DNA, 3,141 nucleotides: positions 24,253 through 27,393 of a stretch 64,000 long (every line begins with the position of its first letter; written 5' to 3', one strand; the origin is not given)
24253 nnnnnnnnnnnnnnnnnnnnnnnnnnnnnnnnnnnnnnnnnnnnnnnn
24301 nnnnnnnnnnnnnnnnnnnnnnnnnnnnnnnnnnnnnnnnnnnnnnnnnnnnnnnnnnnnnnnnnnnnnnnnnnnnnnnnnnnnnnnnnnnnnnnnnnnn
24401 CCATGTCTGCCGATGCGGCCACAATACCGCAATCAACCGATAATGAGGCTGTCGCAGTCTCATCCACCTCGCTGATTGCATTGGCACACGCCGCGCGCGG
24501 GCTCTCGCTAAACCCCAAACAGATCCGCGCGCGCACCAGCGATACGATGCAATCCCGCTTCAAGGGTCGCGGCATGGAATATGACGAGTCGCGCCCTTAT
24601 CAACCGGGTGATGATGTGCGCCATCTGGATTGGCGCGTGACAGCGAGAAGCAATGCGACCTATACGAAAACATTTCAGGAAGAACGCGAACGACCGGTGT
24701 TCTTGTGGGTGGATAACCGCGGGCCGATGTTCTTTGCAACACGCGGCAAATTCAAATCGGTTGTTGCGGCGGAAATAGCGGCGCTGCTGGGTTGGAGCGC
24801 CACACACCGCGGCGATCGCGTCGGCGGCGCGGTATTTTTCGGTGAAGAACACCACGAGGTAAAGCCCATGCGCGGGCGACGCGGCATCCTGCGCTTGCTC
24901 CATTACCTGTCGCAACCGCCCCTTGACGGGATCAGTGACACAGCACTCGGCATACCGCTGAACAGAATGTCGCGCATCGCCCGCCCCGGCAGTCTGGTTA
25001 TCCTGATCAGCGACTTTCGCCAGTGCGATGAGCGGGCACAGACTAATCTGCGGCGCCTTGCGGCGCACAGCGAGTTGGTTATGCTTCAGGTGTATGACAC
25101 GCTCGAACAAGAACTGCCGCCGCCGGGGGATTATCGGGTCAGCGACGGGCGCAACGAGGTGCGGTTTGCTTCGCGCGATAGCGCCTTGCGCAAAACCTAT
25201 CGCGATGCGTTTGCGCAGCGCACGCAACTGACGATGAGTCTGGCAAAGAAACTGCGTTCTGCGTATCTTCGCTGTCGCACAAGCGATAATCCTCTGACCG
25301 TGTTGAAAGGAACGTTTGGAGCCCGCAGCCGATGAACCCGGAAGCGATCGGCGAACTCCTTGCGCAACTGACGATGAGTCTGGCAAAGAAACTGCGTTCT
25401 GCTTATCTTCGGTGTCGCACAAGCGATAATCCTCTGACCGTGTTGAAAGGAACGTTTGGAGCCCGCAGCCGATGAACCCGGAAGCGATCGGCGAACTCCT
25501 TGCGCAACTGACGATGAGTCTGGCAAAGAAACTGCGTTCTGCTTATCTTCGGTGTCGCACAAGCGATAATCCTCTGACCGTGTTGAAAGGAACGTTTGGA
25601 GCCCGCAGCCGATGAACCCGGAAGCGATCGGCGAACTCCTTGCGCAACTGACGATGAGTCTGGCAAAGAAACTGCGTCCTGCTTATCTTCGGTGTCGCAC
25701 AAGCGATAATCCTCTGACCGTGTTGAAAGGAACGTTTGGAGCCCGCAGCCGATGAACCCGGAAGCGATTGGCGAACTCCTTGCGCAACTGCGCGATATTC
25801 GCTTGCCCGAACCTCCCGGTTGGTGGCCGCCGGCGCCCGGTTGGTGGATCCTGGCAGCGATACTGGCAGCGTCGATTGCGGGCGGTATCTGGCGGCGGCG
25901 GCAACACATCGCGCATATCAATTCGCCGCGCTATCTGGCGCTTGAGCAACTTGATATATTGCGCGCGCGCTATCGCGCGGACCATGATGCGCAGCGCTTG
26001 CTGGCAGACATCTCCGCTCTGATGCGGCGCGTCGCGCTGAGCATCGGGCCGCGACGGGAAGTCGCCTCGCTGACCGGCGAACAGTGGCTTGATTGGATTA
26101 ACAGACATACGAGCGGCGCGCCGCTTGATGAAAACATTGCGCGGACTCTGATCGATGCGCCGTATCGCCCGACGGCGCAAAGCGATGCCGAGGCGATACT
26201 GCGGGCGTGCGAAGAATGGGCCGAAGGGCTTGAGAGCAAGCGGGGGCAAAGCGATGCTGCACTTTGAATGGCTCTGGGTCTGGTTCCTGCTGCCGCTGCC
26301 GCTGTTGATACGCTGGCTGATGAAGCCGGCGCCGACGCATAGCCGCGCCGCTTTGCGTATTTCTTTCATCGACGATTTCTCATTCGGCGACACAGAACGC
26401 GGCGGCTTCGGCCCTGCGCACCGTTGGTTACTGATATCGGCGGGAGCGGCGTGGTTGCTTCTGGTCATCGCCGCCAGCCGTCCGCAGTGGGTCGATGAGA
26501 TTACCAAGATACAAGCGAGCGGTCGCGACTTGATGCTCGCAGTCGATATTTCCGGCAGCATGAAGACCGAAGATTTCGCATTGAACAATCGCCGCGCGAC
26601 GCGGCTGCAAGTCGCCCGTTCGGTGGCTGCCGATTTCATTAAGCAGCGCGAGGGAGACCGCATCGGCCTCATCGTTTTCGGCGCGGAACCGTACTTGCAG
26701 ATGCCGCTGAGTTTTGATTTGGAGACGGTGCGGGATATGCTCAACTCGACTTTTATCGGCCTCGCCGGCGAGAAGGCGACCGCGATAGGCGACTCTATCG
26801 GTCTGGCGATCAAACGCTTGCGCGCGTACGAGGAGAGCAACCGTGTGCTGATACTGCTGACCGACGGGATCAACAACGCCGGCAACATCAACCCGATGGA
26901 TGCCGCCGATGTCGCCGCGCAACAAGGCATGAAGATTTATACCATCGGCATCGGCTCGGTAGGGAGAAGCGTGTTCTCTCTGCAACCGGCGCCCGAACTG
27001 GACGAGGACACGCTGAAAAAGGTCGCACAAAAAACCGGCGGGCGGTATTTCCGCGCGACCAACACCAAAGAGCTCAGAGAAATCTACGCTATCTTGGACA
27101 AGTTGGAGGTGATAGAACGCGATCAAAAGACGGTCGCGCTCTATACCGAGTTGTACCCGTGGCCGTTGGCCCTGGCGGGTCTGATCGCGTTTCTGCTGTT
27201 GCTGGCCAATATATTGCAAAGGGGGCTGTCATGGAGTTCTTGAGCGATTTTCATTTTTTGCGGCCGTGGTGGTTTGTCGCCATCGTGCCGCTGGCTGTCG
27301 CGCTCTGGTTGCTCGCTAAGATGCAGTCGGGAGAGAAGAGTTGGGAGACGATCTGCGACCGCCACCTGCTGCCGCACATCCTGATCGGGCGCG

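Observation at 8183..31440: A recurring rule: junction arrays at same-strand gene pairs are all in-phase fusions at 8–9-bp microhomologies that keep a start codon in every copy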

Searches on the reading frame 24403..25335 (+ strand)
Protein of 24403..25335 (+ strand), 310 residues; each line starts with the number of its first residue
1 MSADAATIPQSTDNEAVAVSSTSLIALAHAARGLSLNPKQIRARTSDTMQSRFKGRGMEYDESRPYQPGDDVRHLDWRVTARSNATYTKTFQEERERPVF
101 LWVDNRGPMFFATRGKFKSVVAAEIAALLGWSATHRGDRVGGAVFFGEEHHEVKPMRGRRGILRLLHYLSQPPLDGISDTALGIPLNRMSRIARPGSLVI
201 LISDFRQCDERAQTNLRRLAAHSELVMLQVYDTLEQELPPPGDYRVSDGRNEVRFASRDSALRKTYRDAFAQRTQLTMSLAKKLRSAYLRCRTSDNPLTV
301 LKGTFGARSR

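Call 11: search_protein_families(library=pfam, proteins=[window:24403-25335:+])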
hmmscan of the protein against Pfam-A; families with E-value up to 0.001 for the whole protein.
window:24403-25335:+ (310 aa): 1 family
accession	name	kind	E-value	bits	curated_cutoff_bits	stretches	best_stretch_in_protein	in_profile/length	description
PF01882.25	DUF58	-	1.1e-43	149.4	23.4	1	62-273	1-213/216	Protein of unknown function DUF58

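Call 31: find_homologous_proteins(query=window:24403-25335:+, max_evalue=1e-40)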
Query window:24403-25335:+ (310 aa): 6003 proteins with E <= 1e-40 among 8000 candidates; the best 120 are listed.
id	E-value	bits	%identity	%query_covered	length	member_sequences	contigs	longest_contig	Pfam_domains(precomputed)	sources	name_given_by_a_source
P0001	5.1e-203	690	100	100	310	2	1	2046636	PF01882.26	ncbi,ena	-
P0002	8.5e-150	516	75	98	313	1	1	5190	PF01882.26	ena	-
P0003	2.1e-119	416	62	96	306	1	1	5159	PF01882.26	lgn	-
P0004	2.9e-101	357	56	97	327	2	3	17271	PF01882.26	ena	-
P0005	5.3e-101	356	58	95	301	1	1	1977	PF01882.26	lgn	-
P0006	2.3e-99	350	57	96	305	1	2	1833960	PF01882.26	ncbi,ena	-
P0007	2.5e-99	350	55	99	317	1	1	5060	PF01882.26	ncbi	-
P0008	6.0e-98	346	68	51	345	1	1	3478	PF01882.26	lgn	-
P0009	1.2e-97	345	69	50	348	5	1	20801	PF01882.26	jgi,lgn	-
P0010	1.8e-97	344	69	50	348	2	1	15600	PF01882.26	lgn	-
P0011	2.6e-97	344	54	100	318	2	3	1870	PF01882.26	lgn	-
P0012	6.2e-97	342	70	50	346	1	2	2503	PF01882.26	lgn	-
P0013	7.2e-97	342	56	91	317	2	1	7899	PF01882.26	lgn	-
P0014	1.6e-96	341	53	96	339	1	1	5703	PF01882.26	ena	-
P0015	4.4e-96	340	50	93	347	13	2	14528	PF01882.26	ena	-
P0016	4.6e-96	339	54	100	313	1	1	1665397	PF01882.26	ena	-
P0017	1.7e-95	338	68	50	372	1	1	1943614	PF01882.26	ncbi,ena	-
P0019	2.7e-94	334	52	100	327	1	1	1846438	PF01882.26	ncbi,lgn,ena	-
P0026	2.6e-92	327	53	95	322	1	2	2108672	PF01882.26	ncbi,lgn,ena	-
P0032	3.0e-91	324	51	97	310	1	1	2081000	PF01882.26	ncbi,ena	-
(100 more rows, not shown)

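Call 32: list_cluster_members(proteins=[P0001, P0002, P0006, P0017, P0016, P0019, P0026, P0032])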
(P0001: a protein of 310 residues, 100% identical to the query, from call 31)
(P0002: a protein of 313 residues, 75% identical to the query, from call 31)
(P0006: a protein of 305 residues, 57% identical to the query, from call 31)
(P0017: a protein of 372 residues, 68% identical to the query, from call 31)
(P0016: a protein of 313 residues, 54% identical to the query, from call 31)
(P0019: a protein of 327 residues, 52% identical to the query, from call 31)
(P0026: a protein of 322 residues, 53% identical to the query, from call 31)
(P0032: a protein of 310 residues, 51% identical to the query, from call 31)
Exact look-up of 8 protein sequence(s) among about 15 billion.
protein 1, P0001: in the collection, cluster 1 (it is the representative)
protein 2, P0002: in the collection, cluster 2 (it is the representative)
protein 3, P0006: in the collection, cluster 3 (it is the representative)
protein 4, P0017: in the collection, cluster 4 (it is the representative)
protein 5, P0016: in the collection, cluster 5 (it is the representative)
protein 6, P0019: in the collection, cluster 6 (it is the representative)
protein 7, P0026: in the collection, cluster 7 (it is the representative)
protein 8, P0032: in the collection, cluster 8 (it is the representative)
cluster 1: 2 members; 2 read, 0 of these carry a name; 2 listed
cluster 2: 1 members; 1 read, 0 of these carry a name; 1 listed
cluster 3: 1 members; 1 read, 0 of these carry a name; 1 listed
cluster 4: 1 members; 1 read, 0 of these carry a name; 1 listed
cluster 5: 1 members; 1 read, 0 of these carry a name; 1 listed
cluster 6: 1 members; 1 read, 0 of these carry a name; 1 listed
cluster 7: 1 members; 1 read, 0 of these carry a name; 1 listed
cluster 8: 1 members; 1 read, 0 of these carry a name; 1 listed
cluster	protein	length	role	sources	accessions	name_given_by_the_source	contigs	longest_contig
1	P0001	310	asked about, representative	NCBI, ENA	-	-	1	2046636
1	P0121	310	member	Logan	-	-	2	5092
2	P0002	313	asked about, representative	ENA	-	-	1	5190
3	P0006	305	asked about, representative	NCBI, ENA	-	-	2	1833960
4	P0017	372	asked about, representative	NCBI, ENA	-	-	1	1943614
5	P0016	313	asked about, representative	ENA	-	-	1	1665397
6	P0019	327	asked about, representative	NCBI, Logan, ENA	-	-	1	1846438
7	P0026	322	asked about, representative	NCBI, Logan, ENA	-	-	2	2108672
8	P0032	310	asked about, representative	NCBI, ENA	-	-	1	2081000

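Call 33: find_encoding_contigs(protein=P0121, flank=10000, max_places=6)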
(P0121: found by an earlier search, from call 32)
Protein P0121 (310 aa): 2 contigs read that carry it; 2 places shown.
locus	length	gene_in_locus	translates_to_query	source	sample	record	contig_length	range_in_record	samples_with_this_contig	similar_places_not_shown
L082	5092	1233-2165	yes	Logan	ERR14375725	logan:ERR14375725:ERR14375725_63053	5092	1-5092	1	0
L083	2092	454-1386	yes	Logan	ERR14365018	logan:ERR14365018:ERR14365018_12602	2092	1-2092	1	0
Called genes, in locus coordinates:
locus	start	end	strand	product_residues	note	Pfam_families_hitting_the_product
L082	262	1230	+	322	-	PF00493:MCM (weak), PF20030:bpMoxR, PF07726:AAA_3, PF07728:AAA_5, PF17863:AAA_lid_2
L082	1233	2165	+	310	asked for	PF01882:DUF58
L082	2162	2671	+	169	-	PF14316:DUF4381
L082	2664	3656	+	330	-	PF00092:VWA, PF01882:DUF58 (faint), PF06707:DUF1194 (faint), PF13519:VWA_2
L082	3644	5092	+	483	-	?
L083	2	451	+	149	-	?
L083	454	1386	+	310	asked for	PF01882:DUF58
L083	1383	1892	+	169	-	PF14316:DUF4381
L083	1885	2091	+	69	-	?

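Call 34: find_encoding_contigs(protein=P0002, flank=10000, max_places=6)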
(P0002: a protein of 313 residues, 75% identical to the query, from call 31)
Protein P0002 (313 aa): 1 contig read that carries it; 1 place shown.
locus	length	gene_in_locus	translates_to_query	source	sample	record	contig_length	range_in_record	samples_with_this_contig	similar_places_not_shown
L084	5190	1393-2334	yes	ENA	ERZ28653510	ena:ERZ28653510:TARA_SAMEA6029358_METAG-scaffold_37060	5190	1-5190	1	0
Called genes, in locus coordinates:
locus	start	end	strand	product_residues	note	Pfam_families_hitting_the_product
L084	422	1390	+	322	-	PF20030:bpMoxR, PF07726:AAA_3, PF07728:AAA_5, PF17863:AAA_lid_2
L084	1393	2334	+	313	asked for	PF01882:DUF58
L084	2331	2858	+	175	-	PF14316:DUF4381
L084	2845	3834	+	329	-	PF01882:DUF58 (faint), PF00092:VWA, PF06707:DUF1194 (faint), PF13519:VWA_2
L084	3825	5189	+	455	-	?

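Call 37: find_encoding_contigs(protein=P0006, flank=10000, max_places=3)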
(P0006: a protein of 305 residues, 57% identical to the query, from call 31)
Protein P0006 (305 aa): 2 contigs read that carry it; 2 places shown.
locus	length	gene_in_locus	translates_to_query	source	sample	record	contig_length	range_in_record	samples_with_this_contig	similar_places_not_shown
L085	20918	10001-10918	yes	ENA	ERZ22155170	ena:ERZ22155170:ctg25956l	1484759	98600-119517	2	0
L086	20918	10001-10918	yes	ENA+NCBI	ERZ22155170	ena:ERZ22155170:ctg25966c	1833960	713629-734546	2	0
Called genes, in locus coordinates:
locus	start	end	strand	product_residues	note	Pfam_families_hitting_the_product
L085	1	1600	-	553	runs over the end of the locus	PF01979:Amidohydro_1 (faint), PF07969:Amidohydro_3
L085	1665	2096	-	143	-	PF04343:DUF488, PF22751:DUF488-N3a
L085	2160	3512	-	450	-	-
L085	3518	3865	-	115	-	PF01568:Molydop_binding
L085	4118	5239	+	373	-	PF05222:AlaDh_PNT_N, PF02826:2-Hacid_dh_C (faint), PF01262:AlaDh_PNT_C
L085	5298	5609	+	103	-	PF12769:PNTB_4TM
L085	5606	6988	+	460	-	PF02233:PNTB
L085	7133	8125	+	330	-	PF13621:Cupin_8, PF08007:JmjC_2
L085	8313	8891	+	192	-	-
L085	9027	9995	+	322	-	PF20030:bpMoxR, PF07726:AAA_3, PF07728:AAA_5, PF17863:AAA_lid_2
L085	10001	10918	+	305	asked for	PF01882:DUF58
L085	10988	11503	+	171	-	PF14316:DUF4381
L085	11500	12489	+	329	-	PF00092:VWA, PF06707:DUF1194 (faint), PF13519:VWA_2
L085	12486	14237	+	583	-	PF13519:VWA_2, PF13181:TPR_8 (faint), PF13432:TPR_16 (weak), PF00515:TPR_1, PF07719:TPR_2, PF13414:TPR_11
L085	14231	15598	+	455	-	PF25607:DUF7939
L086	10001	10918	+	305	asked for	PF01882:DUF58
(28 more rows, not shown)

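Call 38: find_encoding_contigs(protein=P0017, flank=10000, max_places=3)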
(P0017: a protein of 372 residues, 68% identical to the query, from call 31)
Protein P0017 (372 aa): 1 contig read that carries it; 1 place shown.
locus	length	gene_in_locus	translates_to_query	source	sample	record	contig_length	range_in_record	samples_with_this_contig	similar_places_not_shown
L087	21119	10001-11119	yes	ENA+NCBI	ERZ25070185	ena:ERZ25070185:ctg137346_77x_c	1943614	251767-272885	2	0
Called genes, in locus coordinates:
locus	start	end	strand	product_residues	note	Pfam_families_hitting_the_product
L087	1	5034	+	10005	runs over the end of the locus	-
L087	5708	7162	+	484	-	-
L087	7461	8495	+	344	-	PF00274:Glycolytic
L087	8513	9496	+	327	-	PF20030:bpMoxR, PF07726:AAA_3, PF07728:AAA_5, PF17863:AAA_lid_2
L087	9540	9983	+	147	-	-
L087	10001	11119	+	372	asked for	PF01882:DUF58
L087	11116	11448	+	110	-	-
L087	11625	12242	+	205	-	PF14316:DUF4381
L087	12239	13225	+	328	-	PF00092:VWA, PF06707:DUF1194 (faint), PF13519:VWA_2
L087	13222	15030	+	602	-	-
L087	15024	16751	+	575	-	PF13584:BatD, PF25607:DUF7939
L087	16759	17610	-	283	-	PF02749:QRPTase_N, PF01729:QRPTase_C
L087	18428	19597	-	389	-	PF12867:DinB_2, PF03781:FGE-sulfatase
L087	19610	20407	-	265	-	PF13230:GATase_4 (faint), PF13522:GATase_6 (weak)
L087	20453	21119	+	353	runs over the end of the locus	PF10017:Methyltransf_33, PF13649:Methyltransf_25 (weak)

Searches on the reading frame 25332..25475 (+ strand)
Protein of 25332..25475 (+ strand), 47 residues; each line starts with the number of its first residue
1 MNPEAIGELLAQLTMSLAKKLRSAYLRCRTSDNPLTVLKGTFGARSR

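Call 25: find_encoding_contigs(protein=window:25332-25475:+, flank=10000, max_places=10)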
Protein window:25332-25475:+ (47 aa): no gene with exactly this product is on record in the collection.

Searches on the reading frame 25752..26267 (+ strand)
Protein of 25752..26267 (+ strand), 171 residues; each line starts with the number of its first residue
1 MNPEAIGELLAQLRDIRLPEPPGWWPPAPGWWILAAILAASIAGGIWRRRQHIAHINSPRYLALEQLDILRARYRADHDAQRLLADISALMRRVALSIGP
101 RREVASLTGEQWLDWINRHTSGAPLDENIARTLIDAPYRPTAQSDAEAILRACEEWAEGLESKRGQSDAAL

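Call 11: search_protein_families(library=pfam, proteins=[window:25752-26267:+])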
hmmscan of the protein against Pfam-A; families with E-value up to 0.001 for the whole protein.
window:25752-26267:+ (171 aa): 1 family
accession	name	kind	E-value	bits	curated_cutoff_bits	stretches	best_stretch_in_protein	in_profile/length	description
PF14316.11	DUF4381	-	1.5e-39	136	27.2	1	11-157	1-143/145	Domain of unknown function (DUF4381)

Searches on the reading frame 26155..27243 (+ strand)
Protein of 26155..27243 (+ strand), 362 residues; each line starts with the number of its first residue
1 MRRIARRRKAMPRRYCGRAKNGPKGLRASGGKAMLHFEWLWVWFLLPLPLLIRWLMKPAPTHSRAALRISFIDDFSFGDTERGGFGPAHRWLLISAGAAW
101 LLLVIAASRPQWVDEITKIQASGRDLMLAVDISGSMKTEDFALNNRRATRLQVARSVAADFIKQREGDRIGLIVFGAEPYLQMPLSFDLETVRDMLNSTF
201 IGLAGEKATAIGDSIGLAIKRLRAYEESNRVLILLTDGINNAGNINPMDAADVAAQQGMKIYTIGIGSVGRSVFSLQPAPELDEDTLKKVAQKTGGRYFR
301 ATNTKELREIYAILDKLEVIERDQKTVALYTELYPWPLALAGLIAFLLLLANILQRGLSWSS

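Call 11: search_protein_families(library=pfam, proteins=[window:26155-27243:+])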
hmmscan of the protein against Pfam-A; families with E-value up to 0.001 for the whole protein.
window:26155-27243:+ (362 aa): 4 families
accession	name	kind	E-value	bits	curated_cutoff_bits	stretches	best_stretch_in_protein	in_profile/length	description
PF00092.34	VWA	-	8.7e-20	72.1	23.8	1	125-311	1-172/174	von Willebrand factor type A domain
PF13519.12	VWA_2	-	3.4e-16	60.3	27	1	126-238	1-106/107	von Willebrand factor type A domain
PF01882.25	DUF58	-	1.2e-06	28.3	23.4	1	124-257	36-157/216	Protein of unknown function DUF58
PF06707.17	DUF1194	-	1.4e-06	28.1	27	0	206-271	92-159/206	Protein of unknown function (DUF1194)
